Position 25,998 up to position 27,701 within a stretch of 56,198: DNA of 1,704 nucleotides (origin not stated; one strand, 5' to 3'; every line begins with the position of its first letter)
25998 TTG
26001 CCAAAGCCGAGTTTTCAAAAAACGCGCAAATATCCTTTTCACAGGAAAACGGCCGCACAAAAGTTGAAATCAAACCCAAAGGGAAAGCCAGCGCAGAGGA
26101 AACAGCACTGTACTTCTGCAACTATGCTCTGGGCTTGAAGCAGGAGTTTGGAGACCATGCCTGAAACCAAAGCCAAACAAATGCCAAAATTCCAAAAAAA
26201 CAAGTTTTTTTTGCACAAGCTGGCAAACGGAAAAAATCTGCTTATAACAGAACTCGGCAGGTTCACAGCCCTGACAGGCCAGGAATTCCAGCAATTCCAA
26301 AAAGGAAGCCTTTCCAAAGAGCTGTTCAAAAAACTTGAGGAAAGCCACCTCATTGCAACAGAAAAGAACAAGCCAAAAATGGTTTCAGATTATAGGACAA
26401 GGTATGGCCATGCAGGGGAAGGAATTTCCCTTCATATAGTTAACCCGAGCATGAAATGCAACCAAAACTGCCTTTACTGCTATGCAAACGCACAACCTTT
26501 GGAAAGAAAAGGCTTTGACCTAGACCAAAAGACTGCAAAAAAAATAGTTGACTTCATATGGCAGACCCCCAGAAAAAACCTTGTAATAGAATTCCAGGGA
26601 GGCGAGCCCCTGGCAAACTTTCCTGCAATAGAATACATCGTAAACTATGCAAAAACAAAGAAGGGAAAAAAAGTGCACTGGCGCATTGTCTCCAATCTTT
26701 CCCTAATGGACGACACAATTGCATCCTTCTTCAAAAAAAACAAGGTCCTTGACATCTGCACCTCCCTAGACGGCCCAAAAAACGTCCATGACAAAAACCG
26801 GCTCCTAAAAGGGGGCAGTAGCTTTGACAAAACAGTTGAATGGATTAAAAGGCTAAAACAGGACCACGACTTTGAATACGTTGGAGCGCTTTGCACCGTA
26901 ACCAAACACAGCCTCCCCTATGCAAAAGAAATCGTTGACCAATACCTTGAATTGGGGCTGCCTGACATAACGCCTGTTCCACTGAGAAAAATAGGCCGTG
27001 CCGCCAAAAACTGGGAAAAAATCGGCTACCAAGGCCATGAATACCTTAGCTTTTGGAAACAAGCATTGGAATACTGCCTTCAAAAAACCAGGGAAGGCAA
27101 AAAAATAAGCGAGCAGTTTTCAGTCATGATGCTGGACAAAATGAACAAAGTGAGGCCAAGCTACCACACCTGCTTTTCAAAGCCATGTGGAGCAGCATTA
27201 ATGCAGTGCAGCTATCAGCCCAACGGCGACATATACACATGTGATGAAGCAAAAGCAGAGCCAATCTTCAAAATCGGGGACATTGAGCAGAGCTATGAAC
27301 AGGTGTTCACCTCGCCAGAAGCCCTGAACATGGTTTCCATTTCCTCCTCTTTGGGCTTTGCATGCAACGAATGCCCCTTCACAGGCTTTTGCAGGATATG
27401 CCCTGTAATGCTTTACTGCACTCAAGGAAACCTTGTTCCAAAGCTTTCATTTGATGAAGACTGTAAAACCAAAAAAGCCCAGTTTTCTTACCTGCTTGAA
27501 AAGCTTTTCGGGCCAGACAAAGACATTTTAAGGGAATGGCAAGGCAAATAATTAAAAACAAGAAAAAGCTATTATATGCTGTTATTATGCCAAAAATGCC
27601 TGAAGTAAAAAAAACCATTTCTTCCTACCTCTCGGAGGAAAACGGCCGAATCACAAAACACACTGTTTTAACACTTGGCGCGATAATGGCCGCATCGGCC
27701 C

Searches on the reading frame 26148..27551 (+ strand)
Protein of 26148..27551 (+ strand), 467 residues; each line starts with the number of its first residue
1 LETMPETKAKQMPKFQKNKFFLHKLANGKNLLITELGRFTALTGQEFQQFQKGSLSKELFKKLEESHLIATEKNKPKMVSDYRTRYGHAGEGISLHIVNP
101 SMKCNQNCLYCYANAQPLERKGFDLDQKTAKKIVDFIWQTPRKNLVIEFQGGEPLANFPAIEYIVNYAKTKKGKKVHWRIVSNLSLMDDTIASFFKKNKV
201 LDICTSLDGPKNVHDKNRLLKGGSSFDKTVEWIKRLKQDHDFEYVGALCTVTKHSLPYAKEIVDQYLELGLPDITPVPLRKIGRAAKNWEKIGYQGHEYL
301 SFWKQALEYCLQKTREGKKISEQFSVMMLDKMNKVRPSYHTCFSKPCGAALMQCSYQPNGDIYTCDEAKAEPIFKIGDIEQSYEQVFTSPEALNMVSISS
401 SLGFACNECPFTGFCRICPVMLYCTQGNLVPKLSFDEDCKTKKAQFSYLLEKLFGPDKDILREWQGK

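Call 6: search_protein_families(library=pfam, proteins=[window:26148-27551:+], max_evalue=0.01)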
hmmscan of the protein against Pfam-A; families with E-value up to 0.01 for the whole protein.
window:26148-27551:+ (467 aa): 3 families
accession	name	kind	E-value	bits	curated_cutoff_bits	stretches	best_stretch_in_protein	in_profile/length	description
PF04055.27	Radical_SAM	-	1.3e-14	55.2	29.5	1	99-238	2-138/166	Radical SAM superfamily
PF13353.11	Fer4_12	-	1.8e-09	38.4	22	1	101-209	12-115/137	4Fe-4S single cluster domain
PF13186.11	SPASM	-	0.00021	21.9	21.5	1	347-410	1-67/67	Iron-sulfur cluster-binding domain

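Call 7: search_protein_families(library=ncbifam, proteins=[window:26148-27551:+], max_evalue=0.01)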
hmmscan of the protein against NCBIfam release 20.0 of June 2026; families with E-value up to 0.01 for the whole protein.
window:26148-27551:+ (467 aa): 64 families (the best 25 are shown)
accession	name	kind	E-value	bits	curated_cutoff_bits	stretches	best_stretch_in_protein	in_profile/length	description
TIGR03978.1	rSAM_paired_1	equivalog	4.3e-108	362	370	1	20-464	4-465/466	His-Xaa-Ser system radical SAM maturase HxsB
NF047865.1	rSAM_PapB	equivalog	1e-36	126.9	340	1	102-416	11-313/330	PapB family radical SAM/SPASM ranthipeptide maturase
TIGR03942.1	sulfatase_rSAM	equivalog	9.8e-33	113.7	349.45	1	100-452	7-356/363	anaerobic sulfatase maturase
TIGR04064.1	rSAM_nif11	equivalog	1.4e-32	113.1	518.7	1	45-381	35-368/459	nif11-like peptide radical SAM maturase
NF041298.1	rSAM_mat_DynA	equivalog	6.2e-32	110.9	450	1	96-416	3-318/356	dynobactin maturation radical SAM/SPASM protein DynA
TIGR03974.1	rSAM_six_Cys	equivalog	4.6e-31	108.2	425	1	60-439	66-427/451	thioether cross-link-forming SCIFF peptide maturase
TIGR04068.1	rSAM_ocin_clost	equivalog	1.5e-30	106.5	500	2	45-241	35-237/462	Cys-rich peptide radical SAM maturase CcpM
TIGR03906.1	quino_hemo_SAM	equivalog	2.9e-28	98.7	453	1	59-415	63-410/467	quinohemoprotein amine dehydrogenase maturation protein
NF040492.1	not_ScfB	exception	4.4e-27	95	855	1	98-440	99-427/450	ScfB-related radical SAM/SPASM orphan maturase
TIGR04163.1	rSAM_cobopep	equivalog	1.3e-23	83.5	375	1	93-435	63-404/428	peptide-modifying radical SAM enzyme CbpB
NF038107.1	rSAM_NF038107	equivalog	1.3e-22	80.2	600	1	51-243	39-240/444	Cys-every-fifth radical SAM/SPASM peptide maturase CefB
TIGR04083.1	rSAM_pep_methan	hypoth_equivalog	1.7e-22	79.9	300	1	98-449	4-339/376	TIGR04083 family peptide-modifying radical SAM enzyme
NF035951.1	rSAM_RumMC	equivalog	1.2e-21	77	720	1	94-239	112-262/510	RumMC family radical SAM sactipeptide maturase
NF010321.0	PRK13758.1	equivalog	1.1e-20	74.1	441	1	93-453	4-362/370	anaerobic sulfatase-maturase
NF041718.1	rSAM_phane_AMC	equivalog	6.6e-20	71.4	425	1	96-308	8-214/362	cyclophane-forming radical SAM peptide maturase AmcB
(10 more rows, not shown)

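Call 27: search_dna_similar(query=window:26148-27551:+, collection=plasmids, mode=protein, max_rows=8, max_evalue=1e-10)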
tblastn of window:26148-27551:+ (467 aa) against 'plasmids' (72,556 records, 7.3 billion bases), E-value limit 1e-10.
Records with a match: 532; places in all: 545; records where one place covers at least 80% of the query: 361.
Best place of each record, by identity: <60% 532.
By first word of the organism name: Klebsiella 317; Rhizobium 32; Bacillus 27; Agrobacterium 26; Leisingera 14; Escherichia 12; Paracoccus 10; Sinorhizobium 8; Clostridium 6; Paraclostridium 5; and 45 more.
By predicted mobility (MOB-suite, as given by PLSDB): conjugative 358; non-mobilizable 165; mobilizable 9.
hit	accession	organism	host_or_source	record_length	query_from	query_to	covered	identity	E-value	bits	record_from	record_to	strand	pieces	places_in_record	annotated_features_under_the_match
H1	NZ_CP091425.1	Methylobacter sp. YRD-M1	isolate,wetland soil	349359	24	453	92%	31.5%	2e-62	227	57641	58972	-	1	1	hxsB: His-Xaa-Ser system radical SAM maturase HxsB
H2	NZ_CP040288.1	Nostoc sp. C057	Phaeoceros,pure culture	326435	15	464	96%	29.6%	6e-56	207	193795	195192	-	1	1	hxsB: His-Xaa-Ser system radical SAM maturase HxsB | hxsC: His-Xaa-Ser system radical SAM maturase HxsC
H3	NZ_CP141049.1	Microvirga lotononidis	-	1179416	2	462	99%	28.6%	1e-57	213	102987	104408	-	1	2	none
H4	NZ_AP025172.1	Cupriavidus sp. P-10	-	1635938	10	467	98%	28.6%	8e-59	216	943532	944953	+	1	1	none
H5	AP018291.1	Calothrix sp. NIES-4105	-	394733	27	464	94%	29.8%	8e-60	219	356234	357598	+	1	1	radical SAM domain-containing protein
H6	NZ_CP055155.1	Adhaeribacter swui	Cell culture,Mud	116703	5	462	98%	28.4%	1e-51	195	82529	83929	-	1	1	hxsB: His-Xaa-Ser system radical SAM maturase HxsB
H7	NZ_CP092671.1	Leptospira interrogans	Homo sapiens,blood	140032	4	464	99%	28.2%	8e-56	207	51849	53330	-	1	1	hxsB: His-Xaa-Ser system radical SAM maturase HxsB | hxsD: His-Xaa-Ser system protein HxsD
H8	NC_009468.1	Acidiphilium cryptum JF-5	-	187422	95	464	79%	35.2%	6e-60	219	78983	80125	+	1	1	hxsB: His-Xaa-Ser system radical SAM maturase HxsB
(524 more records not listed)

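Call 28: get_annotated_region(hit=H1, flank=4000)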
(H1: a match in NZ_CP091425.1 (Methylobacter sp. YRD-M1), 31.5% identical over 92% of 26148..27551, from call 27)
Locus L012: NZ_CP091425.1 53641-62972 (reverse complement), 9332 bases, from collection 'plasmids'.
description: Methylobacter sp. YRD-M1 plasmid unnamed1, complete sequence
organism: Methylobacter sp. YRD-M1 (NCBI taxid 2911520)
taxonomy: Bacteria; Pseudomonadota; Gammaproteobacteria; Methylococcales; Methylococcaceae; Methylobacter; Methylobacter sp. YRD-M1
host: -; source: isolate,wetland soil; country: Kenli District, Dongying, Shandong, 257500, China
typing (MOB-suite, as given by PLSDB): non-mobilizable
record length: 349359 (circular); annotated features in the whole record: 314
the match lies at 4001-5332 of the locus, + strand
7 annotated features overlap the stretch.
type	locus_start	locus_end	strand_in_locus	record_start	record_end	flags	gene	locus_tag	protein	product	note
CDS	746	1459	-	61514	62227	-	-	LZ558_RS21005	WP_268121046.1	hypothetical protein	-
CDS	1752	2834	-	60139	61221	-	-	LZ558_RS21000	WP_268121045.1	DUF3644 domain-containing protein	-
CDS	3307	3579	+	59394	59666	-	-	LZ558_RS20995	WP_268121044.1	hypothetical protein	-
CDS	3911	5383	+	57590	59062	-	hxsB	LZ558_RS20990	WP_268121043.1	His-Xaa-Ser system radical SAM maturase HxsB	-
CDS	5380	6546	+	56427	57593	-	hxsC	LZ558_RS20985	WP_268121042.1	His-Xaa-Ser system radical SAM maturase HxsC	-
CDS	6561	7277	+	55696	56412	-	-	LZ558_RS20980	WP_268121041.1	thermonuclease family protein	-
CDS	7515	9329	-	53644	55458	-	-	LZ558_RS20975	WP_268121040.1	hypothetical protein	-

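Call 56: search_protein_families(library=padloc, proteins=[window:26148-27551:+], max_evalue=0.001)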
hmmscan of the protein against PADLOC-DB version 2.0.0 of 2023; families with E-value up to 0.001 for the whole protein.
window:26148-27551:+ (467 aa): 3 families
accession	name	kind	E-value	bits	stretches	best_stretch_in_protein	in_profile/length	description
PDLC02903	pVip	-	8.5e-10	36.5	1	102-209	8-102/257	Viperins not associated with kinases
PDLC02904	pVip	-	2.1e-09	35.3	1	103-215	12-115/262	Viperins associated with kinases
PDLC00423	ThsB1|ThsB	-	0.00019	19.1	0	127-177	120-166/190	TIR-like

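Call 78: search_solved_structures(query=window:26148-27551:+, max_evalue=0.00001)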
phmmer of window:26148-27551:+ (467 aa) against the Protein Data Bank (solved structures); distinct sequences matched with E-value up to 0.00001: 3.
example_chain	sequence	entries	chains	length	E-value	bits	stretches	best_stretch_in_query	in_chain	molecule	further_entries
5wgg_A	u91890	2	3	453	2.9e-20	75.6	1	92-382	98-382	Radical SAM domain protein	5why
8vpo_A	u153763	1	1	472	5.6e-13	51.5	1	87-258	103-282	Radical SAM core domain-containing protein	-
9gm3_A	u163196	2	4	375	1.6e-08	36.9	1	96-252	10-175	ChlB radical SAM domain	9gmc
